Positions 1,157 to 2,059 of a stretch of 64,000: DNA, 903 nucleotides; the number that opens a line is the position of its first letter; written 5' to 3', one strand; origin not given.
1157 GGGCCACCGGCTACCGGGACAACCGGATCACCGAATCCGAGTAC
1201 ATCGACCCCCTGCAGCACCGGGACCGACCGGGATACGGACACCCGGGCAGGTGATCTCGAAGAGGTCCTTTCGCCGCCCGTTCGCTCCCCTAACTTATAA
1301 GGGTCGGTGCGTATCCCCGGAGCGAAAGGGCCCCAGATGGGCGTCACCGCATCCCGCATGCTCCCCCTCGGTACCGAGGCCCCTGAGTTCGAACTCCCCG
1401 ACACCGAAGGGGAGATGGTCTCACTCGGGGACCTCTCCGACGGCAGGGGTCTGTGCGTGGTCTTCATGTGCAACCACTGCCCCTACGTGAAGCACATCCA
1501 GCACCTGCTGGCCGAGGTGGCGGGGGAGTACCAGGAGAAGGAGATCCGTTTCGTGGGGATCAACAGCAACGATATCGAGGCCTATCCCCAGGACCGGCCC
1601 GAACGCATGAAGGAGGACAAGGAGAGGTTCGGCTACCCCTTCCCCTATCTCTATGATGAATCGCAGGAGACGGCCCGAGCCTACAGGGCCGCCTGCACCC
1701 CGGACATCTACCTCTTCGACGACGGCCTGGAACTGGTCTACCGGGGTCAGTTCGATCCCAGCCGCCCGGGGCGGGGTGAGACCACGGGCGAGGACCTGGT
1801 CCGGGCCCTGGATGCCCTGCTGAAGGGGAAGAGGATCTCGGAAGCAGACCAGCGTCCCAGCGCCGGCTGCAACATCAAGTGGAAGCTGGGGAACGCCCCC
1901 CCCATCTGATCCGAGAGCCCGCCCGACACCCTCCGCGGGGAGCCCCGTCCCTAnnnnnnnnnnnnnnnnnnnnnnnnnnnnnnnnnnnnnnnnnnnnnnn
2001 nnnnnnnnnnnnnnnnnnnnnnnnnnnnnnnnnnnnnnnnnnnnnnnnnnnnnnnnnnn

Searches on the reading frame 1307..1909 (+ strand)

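Call 16: search_protein_families(library=pfam, proteins=[window:1307-1909:+], max_evalue=0.01)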
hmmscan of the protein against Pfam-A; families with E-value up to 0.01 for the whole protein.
window:1307-1909:+ (200 aa): 4 families
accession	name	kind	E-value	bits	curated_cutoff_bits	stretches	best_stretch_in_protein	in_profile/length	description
PF00578.27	AhpC-TSA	-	1e-18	67.9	26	1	22-142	2-120/124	AhpC/TSA family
PF08534.16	Redoxin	-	3.6e-13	50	26.6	1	22-149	3-134/148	Redoxin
PF13098.12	Thioredoxin_2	-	4.8e-05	24.1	27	1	45-151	4-97/104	Thioredoxin-like domain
PF00085.26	Thioredoxin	-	0.0033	17.8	23.5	0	50-93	22-64/103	Thioredoxin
